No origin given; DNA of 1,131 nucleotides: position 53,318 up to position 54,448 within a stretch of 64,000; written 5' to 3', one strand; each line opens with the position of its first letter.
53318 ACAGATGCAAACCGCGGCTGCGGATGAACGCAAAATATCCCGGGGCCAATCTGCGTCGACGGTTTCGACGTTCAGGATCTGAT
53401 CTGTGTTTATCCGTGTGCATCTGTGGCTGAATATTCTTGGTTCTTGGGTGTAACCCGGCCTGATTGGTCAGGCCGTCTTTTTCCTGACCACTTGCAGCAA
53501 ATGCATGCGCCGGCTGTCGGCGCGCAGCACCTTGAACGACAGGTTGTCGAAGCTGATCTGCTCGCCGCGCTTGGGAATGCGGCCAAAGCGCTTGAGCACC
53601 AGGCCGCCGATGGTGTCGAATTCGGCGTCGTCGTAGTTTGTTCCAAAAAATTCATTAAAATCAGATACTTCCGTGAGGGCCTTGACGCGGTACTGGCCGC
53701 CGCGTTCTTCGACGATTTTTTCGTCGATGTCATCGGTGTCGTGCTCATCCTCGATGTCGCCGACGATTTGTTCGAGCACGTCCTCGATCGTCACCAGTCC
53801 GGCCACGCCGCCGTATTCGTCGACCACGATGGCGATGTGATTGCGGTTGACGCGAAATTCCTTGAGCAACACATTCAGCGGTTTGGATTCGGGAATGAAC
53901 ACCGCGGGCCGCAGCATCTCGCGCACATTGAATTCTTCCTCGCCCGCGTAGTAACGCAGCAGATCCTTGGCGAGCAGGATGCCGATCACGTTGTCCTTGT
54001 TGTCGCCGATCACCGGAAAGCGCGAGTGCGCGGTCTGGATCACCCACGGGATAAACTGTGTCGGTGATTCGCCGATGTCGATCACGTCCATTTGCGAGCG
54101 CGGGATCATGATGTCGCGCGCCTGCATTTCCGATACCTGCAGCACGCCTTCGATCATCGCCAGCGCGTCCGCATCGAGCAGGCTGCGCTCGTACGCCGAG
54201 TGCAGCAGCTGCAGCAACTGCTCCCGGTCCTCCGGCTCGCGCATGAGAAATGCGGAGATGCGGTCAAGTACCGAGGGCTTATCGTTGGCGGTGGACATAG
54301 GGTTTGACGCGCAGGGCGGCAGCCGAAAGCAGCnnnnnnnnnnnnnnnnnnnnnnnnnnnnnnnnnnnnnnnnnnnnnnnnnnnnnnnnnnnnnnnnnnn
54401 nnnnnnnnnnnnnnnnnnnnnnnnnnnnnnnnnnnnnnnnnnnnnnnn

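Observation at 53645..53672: Motif copy written in-frame into a conserved CorC segment using only A/T-ending codons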

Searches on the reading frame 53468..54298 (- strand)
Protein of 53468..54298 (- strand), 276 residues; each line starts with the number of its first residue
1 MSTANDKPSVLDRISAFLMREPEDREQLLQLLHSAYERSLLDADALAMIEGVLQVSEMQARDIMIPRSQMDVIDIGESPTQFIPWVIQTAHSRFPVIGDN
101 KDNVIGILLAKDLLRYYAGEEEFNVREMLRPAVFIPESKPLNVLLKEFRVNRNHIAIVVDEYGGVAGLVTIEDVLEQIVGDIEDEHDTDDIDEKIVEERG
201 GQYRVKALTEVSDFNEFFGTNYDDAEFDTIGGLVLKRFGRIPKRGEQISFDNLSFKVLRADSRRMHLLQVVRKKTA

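Call 11: find_related_loci(query=window:53468-54298:-, collection=genome_contigs, flank=3000)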
Query window:53468-54298:- (276 aa) in genome_contigs; peptide patterns used: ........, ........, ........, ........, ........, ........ (x = any residue, [..] = any of these).
599 stretches matched a pattern (row limit reached: there are more); 590 encode a relative of the query (tblastn E <= 1e-3); the best 80 are kept; 80 distinct loci.
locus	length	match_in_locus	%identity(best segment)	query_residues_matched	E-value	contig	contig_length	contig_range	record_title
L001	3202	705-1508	89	2-269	2e-167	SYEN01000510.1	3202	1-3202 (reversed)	MAG: Burkholderiales bacterium isolate F1-60-MAGs044 F1-60__c588019, whole genome shotgun sequence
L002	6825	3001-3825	79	1-275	2e-148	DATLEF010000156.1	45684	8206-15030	MAG TPA_asm: Burkholderiales bacterium isolate SMAG_U14369 k141_8515255, whole genome shotgun sequence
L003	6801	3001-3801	77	7-273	2e-140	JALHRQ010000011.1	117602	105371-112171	MAG: Burkholderiales bacterium isolate maxbin.188 c_000000001026, whole genome shotgun sequence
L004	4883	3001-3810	75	7-276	3e-137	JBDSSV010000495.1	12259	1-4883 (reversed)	MAG: Burkholderiales bacterium isolate cluster1_bin.542 k127_13391477, whole genome shotgun sequence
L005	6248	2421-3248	74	1-276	7e-137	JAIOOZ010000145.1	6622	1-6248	MAG: Betaproteobacteria bacterium isolate LakeFargette_0920_ALND_MAG_62_19 LacPavin_0920_ALND_scaffold_63896, whole geno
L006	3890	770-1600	75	1-276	5e-140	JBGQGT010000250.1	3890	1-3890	MAG: Gammaproteobacteria bacterium isolate OBJ2_061818_090_20 k141_1145763_length_3890_cov_13.6386, whole genome shotgun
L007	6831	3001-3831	74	1-276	1e-135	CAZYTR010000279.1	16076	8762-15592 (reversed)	MAG TPA_asm: uncultured Alcaligenaceae bacterium isolate binchicken_co165_118 genome assembly, contig: k141_1614014, who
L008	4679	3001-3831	74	1-276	3e-135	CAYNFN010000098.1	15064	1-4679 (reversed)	MAG TPA_asm: uncultured Alcaligenaceae bacterium isolate binchicken_co165_55 genome assembly, contig: k141_1321569, whol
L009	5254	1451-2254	72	5-272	2e-134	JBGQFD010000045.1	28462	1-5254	MAG: Gammaproteobacteria bacterium isolate OBJ2_061818_090_61 k141_855648_length_28462_cov_15.8535, whole genome shotgun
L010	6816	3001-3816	72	1-272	6e-134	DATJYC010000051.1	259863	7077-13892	MAG TPA_asm: Burkholderiales bacterium isolate SMAG_U15142 k141_77238, whole genome shotgun sequence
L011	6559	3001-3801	74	3-270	7e-133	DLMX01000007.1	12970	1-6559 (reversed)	MAG TPA_asm: Methylophilaceae bacterium UBA7525 UBA7525_contig_6384, whole genome shotgun sequence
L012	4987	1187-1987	77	7-273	8e-133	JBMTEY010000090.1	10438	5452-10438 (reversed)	MAG: Burkholderiales bacterium isolate LKB_V2_S15_100percent_par_LKB_V2_S15_metabat.113_sub NODE_4605_length_10438_cov_8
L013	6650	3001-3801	74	3-270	2e-132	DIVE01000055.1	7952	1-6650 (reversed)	MAG TPA_asm: Methylophilaceae bacterium UBA6140 UBA6140_contig_28120, whole genome shotgun sequence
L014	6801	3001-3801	74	3-270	4e-132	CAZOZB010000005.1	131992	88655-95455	MAG TPA_asm: uncultured Methylophilaceae bacterium isolate SRP344714_co1_149 genome assembly, contig: NODE_300_length_13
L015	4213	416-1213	73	7-272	1e-132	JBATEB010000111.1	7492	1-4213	MAG: Burkholderiales bacterium isolate MFD10090_ilm_asm_bin12 k127_170592, whole genome shotgun sequence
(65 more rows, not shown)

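Call 15: find_related_loci(query=window:53468-54298:-, collection=metagenome_contigs, flank=4000)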
Query window:53468-54298:- (276 aa) in metagenome_contigs; peptide patterns used: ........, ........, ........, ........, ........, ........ (x = any residue, [..] = any of these).
600 stretches matched a pattern (row limit reached: there are more); 581 encode a relative of the query (tblastn E <= 1e-3); the best 80 are kept; 80 distinct loci.
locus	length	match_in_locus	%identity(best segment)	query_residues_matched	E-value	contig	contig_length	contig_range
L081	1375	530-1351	96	1-274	0e+0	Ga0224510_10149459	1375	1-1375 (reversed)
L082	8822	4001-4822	86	2-275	7e-158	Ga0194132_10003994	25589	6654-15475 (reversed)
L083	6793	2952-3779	81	1-276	3e-153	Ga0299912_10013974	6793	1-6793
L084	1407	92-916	81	1-276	2e-164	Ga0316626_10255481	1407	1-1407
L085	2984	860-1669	79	5-274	9e-154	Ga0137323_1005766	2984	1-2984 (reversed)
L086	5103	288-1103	80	3-274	8e-147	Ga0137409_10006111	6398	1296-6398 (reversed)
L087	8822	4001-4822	77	1-274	2e-146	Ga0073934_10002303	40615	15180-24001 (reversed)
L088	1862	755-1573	77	1-273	2e-157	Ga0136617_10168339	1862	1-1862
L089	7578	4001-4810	79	5-274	4e-146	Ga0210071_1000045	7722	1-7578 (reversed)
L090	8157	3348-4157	80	7-276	3e-145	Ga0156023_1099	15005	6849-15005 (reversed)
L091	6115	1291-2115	77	1-275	1e-144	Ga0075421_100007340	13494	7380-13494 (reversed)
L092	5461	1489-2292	80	7-274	3e-145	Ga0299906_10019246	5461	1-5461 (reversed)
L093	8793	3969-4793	79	4-274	1e-143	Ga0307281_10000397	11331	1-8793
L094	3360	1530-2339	76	5-274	2e-148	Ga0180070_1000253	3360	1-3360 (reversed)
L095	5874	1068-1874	77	5-273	1e-142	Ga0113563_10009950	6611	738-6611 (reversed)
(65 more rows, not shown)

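Call 33: find_homologous_proteins(query=window:53468-54298:-, max_evalue=1e-100)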
Query window:53468-54298:- (276 aa): 7379 proteins with E <= 1e-100 among 8000 candidates; the best 120 are listed.
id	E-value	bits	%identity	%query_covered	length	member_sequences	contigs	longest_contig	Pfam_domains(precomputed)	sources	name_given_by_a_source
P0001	1.8e-175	600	100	100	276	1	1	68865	PF03471.23,PF21917.2,PF00571.34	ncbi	-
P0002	8.5e-170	581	-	-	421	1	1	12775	PF03471.23,PF21917.2,PF00571.34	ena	-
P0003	1.9e-167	573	96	99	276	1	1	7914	PF03471.23,PF21917.2,PF00571.34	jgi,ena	-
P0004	1.0e-162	558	94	100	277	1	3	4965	PF03471.23,PF21917.2,PF00571.34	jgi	jgi:magnesium and cobalt transporter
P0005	4.9e-162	556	94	100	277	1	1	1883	PF03471.23,PF21917.2,PF00571.34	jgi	jgi:magnesium and cobalt transporter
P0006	2.2e-161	554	93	99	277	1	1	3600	PF03471.23,PF21917.2,PF00571.34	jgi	-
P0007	2.9e-161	553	94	99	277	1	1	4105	PF03471.23,PF21917.2,PF00571.34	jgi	jgi:magnesium and cobalt transporter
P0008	4.0e-161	553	93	100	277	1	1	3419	PF03471.23,PF21917.2,PF00571.34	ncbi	-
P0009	5.9e-161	552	91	100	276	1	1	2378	PF03471.23,PF21917.2,PF00571.34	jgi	jgi:magnesium and cobalt transporter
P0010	9.2e-161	551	93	99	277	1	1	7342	PF03471.23,PF21917.2,PF00571.34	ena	-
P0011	1.8e-160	551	93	100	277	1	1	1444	PF03471.23,PF21917.2,PF00571.34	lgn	-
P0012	2.0e-160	550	92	100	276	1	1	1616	PF03471.23,PF21917.2,PF00571.34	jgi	jgi:magnesium and cobalt transporter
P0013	2.7e-160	550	93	99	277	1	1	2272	PF03471.23,PF21917.2,PF00571.34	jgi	jgi:magnesium and cobalt transporter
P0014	8.4e-160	548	91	100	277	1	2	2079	PF03471.23,PF21917.2,PF00571.34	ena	-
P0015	8.5e-160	548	91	100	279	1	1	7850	PF03471.23,PF21917.2,PF00571.34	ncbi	-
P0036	6.4e-158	542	91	99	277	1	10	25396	PF03471.23,PF21917.2,PF00571.34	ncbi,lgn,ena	-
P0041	1.0e-157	541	92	98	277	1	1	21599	PF03471.23,PF21917.2,PF00571.34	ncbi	-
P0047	1.8e-157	541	91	99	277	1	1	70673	PF03471.23,PF21917.2,PF00571.34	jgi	jgi:magnesium and cobalt transporter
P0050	2.3e-157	540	91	100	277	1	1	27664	PF03471.23,PF21917.2,PF00571.34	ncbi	-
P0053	3.7e-157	540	90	100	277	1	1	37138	PF03471.23,PF21917.2,PF00571.34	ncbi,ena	-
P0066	2.5e-156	537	91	98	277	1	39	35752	PF03471.23,PF21917.2,PF00571.34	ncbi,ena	-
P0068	2.8e-156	537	90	99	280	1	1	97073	PF03471.23,PF21917.2,PF00571.34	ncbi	-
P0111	1.5e-150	518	87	100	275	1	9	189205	PF03471.23,PF21917.2,PF00571.34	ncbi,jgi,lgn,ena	jgi:magnesium and cobalt transporter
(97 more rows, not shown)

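Call 35: find_encoding_contigs(protein=P0001, flank=1000, max_places=2)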
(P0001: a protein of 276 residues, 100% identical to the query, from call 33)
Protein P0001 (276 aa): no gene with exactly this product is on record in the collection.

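Call 36: find_encoding_contigs(protein=P0010, flank=4000, max_places=2)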
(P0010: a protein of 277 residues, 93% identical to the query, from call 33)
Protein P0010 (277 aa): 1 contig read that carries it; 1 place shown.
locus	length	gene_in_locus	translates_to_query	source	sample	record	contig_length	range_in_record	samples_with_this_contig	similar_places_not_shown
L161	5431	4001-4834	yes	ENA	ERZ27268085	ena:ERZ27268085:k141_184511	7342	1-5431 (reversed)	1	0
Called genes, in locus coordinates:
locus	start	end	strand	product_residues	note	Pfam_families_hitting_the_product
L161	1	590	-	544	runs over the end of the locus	PF05231:MASE1, PF00512:HisKA, PF13581:HATPase_c_2, PF02518:HATPase_c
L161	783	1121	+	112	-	-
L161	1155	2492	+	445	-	PF00919:UPF0004, PF04055:Radical_SAM, PF01938:TRAM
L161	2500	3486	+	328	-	PF02562:PhoH, PF13604:AAA_30, PF13245:AAA_19 (weak)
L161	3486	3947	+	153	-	PF02130:YbeY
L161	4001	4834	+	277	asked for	PF21917:NMB0537_N, PF00571:CBS, PF03471:CorC_HlyC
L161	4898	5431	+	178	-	?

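Call 37: find_encoding_contigs(protein=P0004, flank=4000, max_places=3)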
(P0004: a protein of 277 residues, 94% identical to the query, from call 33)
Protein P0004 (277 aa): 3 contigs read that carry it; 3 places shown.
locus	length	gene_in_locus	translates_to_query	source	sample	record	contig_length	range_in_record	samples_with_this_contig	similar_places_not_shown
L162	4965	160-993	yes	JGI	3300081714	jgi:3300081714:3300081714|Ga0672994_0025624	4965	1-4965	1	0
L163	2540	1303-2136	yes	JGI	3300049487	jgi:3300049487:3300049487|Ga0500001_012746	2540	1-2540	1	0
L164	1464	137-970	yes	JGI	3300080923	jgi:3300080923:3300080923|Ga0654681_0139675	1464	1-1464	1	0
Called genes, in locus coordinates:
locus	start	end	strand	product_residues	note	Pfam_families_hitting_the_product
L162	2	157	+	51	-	?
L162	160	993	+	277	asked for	PF21917:NMB0537_N, PF00571:CBS, PF03471:CorC_HlyC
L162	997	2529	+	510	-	PF20154:LNT_N, PF00795:CN_hydrolase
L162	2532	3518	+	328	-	PF00581:Rhodanese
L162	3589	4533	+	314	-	PF02091:tRNA-synt_2e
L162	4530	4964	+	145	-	?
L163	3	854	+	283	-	?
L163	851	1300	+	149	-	PF02130:YbeY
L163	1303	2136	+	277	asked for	PF21917:NMB0537_N, PF00571:CBS, PF03471:CorC_HlyC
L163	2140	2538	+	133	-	?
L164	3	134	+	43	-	?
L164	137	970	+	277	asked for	PF21917:NMB0537_N, PF00571:CBS, PF03471:CorC_HlyC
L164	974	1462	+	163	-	?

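Call 38: find_encoding_contigs(protein=P0013, flank=4000, max_places=2)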
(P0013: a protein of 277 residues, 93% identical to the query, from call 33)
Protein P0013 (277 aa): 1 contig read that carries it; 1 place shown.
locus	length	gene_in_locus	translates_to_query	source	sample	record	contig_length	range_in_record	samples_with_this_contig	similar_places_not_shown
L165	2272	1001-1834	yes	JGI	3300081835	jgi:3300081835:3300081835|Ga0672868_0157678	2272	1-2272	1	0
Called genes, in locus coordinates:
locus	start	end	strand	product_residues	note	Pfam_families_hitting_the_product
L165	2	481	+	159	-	?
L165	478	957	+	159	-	PF02130:YbeY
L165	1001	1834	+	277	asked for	PF21917:NMB0537_N, PF00571:CBS, PF03471:CorC_HlyC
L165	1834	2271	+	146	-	?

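Call 39: find_encoding_contigs(protein=P0050, flank=5000, max_places=2)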
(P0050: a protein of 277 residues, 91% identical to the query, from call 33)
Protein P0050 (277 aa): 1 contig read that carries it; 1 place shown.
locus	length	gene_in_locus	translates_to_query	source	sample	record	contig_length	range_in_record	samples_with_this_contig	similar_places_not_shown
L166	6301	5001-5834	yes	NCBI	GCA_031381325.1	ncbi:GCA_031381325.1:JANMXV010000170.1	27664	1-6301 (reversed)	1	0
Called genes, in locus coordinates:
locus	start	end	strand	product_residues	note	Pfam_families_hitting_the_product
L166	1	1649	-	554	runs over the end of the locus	PF05231:MASE1, PF00512:HisKA, PF02518:HATPase_c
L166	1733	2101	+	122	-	-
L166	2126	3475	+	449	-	PF00919:UPF0004, PF04055:Radical_SAM, PF01938:TRAM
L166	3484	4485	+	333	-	PF02562:PhoH, PF13245:AAA_19 (weak), PF13604:AAA_30 (weak)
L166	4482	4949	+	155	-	PF02130:YbeY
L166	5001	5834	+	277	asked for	PF21917:NMB0537_N, PF00571:CBS, PF03471:CorC_HlyC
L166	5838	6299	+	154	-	?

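Call 40: find_encoding_contigs(protein=P0066, flank=5000, max_places=4)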
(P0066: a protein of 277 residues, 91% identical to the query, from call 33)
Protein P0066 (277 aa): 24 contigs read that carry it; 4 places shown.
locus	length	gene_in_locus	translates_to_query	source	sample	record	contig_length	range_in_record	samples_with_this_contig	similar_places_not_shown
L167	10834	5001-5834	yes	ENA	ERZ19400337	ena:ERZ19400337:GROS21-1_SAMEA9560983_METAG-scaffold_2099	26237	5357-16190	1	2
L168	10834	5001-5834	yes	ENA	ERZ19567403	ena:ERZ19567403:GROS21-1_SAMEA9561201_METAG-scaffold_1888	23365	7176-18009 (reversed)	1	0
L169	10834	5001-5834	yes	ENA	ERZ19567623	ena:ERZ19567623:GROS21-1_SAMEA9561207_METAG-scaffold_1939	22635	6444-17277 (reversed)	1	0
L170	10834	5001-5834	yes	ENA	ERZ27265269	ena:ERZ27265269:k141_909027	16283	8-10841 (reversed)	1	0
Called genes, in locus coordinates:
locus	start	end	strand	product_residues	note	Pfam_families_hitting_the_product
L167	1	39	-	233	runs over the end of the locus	PF00072:Response_reg, PF08281:Sigma70_r4_2 (weak), PF00196:GerE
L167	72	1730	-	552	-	PF05231:MASE1, PF00512:HisKA, PF02518:HATPase_c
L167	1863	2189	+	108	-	-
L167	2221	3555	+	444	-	PF00919:UPF0004, PF04055:Radical_SAM, PF01938:TRAM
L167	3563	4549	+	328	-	PF02562:PhoH, PF13604:AAA_30, PF13245:AAA_19 (weak)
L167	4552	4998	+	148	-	PF02130:YbeY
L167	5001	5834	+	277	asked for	PF21917:NMB0537_N, PF00571:CBS, PF03471:CorC_HlyC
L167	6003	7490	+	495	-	PF20154:LNT_N, PF00795:CN_hydrolase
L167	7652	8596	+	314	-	PF02091:tRNA-synt_2e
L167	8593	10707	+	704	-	PF02092:tRNA_synt_2f, PF05746:DALR_1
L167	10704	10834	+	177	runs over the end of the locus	PF08645:PNK3P, PF13419:HAD_2 (faint), PF00702:Hydrolase, PF13242:Hydrolase_like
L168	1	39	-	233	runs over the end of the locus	PF00072:Response_reg, PF08281:Sigma70_r4_2 (weak), PF00196:GerE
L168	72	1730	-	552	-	PF05231:MASE1, PF00512:HisKA, PF02518:HATPase_c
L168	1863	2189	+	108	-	-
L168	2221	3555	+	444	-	PF00919:UPF0004, PF04055:Radical_SAM, PF01938:TRAM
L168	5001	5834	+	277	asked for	PF21917:NMB0537_N, PF00571:CBS, PF03471:CorC_HlyC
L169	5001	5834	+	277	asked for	PF21917:NMB0537_N, PF00571:CBS, PF03471:CorC_HlyC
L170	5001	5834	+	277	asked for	PF21917:NMB0537_N, PF00571:CBS, PF03471:CorC_HlyC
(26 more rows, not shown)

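Call 41: find_encoding_contigs(protein=P0041, flank=5000, max_places=2)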
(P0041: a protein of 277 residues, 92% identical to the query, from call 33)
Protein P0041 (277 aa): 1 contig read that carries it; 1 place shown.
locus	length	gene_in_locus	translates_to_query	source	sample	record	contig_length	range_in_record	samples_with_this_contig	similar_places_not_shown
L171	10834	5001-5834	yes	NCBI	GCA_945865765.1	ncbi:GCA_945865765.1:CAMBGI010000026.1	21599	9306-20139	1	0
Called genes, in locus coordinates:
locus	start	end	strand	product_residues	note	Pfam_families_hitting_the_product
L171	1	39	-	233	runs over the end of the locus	PF00072:Response_reg, PF08281:Sigma70_r4_2 (weak), PF00196:GerE, PF04545:Sigma70_r4 (weak)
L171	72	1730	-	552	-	PF05231:MASE1, PF00512:HisKA, PF02518:HATPase_c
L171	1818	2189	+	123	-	-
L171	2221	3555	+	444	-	PF00919:UPF0004, PF04055:Radical_SAM, PF01938:TRAM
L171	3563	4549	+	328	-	PF02562:PhoH, PF13604:AAA_30, PF13245:AAA_19 (weak)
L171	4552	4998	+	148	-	PF02130:YbeY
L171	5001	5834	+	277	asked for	PF21917:NMB0537_N, PF00571:CBS, PF03471:CorC_HlyC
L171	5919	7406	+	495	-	PF20154:LNT_N, PF00795:CN_hydrolase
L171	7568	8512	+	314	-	PF02091:tRNA-synt_2e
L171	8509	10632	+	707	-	PF02092:tRNA_synt_2f, PF05746:DALR_1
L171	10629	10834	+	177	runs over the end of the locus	PF00702:Hydrolase, PF08645:PNK3P, PF13419:HAD_2 (faint), PF13242:Hydrolase_like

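Call 43: find_encoding_contigs(protein=P0036, flank=5000, max_places=2)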
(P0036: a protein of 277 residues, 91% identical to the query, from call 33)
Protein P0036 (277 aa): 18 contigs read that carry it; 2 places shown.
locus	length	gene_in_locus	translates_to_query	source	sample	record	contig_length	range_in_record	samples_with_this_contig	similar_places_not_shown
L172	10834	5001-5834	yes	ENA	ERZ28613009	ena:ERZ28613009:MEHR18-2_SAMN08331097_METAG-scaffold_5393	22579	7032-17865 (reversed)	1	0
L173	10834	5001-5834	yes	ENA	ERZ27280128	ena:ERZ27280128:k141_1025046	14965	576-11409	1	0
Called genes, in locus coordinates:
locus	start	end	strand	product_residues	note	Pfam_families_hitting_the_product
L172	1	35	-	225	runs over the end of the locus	PF00072:Response_reg, PF04545:Sigma70_r4 (weak), PF08281:Sigma70_r4_2 (weak), PF00196:GerE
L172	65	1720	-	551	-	PF05231:MASE1, PF00512:HisKA, PF13581:HATPase_c_2 (weak), PF02518:HATPase_c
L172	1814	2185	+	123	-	-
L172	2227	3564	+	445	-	PF00919:UPF0004, PF04055:Radical_SAM, PF01938:TRAM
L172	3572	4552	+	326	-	PF02562:PhoH, PF13604:AAA_30 (weak), PF13245:AAA_19 (weak)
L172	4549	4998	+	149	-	PF02130:YbeY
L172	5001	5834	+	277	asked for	PF21917:NMB0537_N, PF00571:CBS, PF03471:CorC_HlyC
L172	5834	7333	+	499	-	PF20154:LNT_N, PF00795:CN_hydrolase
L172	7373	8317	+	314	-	PF02091:tRNA-synt_2e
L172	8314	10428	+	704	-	PF02092:tRNA_synt_2f, PF05746:DALR_1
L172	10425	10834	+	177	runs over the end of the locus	PF00702:Hydrolase, PF08645:PNK3P, PF13419:HAD_2 (faint), PF13242:Hydrolase_like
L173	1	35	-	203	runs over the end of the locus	?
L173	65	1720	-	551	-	PF05231:MASE1, PF00512:HisKA, PF13581:HATPase_c_2 (weak), PF02518:HATPase_c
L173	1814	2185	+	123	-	-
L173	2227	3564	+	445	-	PF00919:UPF0004, PF04055:Radical_SAM, PF01938:TRAM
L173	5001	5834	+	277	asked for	PF21917:NMB0537_N, PF00571:CBS, PF03471:CorC_HlyC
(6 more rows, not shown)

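Call 44: find_encoding_contigs(protein=P0047, flank=5000, max_places=2)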
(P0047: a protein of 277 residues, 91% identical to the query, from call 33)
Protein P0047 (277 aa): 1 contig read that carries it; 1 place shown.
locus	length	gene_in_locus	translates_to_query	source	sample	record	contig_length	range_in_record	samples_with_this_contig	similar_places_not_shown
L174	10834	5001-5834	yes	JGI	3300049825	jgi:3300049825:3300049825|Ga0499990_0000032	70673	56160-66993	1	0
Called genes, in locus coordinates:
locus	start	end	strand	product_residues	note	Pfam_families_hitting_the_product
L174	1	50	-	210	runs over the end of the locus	PF06490:FleQ (weak), PF00072:Response_reg, PF00196:GerE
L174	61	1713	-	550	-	PF05231:MASE1, PF00512:HisKA, PF13581:HATPase_c_2 (weak), PF02518:HATPase_c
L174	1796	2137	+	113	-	-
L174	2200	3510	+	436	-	PF00919:UPF0004, PF04055:Radical_SAM, PF01938:TRAM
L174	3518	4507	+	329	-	PF02562:PhoH, PF13604:AAA_30, PF13245:AAA_19 (weak)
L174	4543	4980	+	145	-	PF02130:YbeY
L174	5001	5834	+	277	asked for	PF21917:NMB0537_N, PF00571:CBS, PF03471:CorC_HlyC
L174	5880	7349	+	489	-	PF20154:LNT_N, PF00795:CN_hydrolase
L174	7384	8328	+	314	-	PF02091:tRNA-synt_2e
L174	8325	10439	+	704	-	PF02092:tRNA_synt_2f, PF05746:DALR_1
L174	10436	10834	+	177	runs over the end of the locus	PF08645:PNK3P, PF00702:Hydrolase, PF13419:HAD_2 (faint), PF13242:Hydrolase_like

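Call 45: find_encoding_contigs(protein=P0068, flank=5000, max_places=2)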
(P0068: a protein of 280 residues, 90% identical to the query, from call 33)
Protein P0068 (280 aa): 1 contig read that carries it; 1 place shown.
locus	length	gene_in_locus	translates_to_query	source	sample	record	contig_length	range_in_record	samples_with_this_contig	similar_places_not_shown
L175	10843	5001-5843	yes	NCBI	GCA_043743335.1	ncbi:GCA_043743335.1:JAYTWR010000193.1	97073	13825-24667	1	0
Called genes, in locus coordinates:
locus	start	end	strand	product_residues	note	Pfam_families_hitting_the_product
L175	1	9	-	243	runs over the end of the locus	PF00072:Response_reg, PF06490:FleQ (weak), PF00196:GerE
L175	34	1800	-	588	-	PF05231:MASE1, PF00512:HisKA, PF02518:HATPase_c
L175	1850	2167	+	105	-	-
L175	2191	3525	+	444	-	PF00919:UPF0004, PF04055:Radical_SAM, PF01938:TRAM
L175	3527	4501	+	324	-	PF02562:PhoH, PF13245:AAA_19 (weak), PF13604:AAA_30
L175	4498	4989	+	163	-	PF02130:YbeY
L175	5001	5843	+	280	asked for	PF21917:NMB0537_N, PF00571:CBS, PF03471:CorC_HlyC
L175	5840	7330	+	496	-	PF20154:LNT_N, PF00795:CN_hydrolase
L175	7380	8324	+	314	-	PF02091:tRNA-synt_2e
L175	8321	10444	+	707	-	PF02092:tRNA_synt_2f, PF05746:DALR_1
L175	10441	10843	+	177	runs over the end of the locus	PF08645:PNK3P, PF00702:Hydrolase (weak), PF13242:Hydrolase_like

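Call 46: find_encoding_contigs(protein=P0053, flank=5000, max_places=2)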
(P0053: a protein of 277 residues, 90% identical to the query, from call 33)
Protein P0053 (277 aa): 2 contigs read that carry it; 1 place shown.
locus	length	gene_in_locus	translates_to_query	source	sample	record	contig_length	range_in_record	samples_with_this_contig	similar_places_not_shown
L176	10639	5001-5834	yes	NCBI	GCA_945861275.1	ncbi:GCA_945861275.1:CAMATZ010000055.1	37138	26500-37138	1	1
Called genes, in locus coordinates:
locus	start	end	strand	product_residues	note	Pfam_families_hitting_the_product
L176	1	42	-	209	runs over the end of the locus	PF00072:Response_reg, PF06490:FleQ (weak), PF08281:Sigma70_r4_2 (weak), PF00196:GerE, PF04545:Sigma70_r4 (faint)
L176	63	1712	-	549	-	PF05231:MASE1, PF00512:HisKA, PF13581:HATPase_c_2 (weak), PF02518:HATPase_c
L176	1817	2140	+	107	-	-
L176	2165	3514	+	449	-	PF00919:UPF0004, PF04055:Radical_SAM, PF01938:TRAM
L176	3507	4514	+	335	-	PF02562:PhoH, PF13604:AAA_30, PF13245:AAA_19 (weak)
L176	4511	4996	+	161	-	PF02130:YbeY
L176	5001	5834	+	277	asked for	PF21917:NMB0537_N, PF00571:CBS, PF03471:CorC_HlyC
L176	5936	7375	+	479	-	PF20154:LNT_N, PF00795:CN_hydrolase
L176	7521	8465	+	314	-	PF02091:tRNA-synt_2e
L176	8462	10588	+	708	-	PF02092:tRNA_synt_2f, PF05746:DALR_1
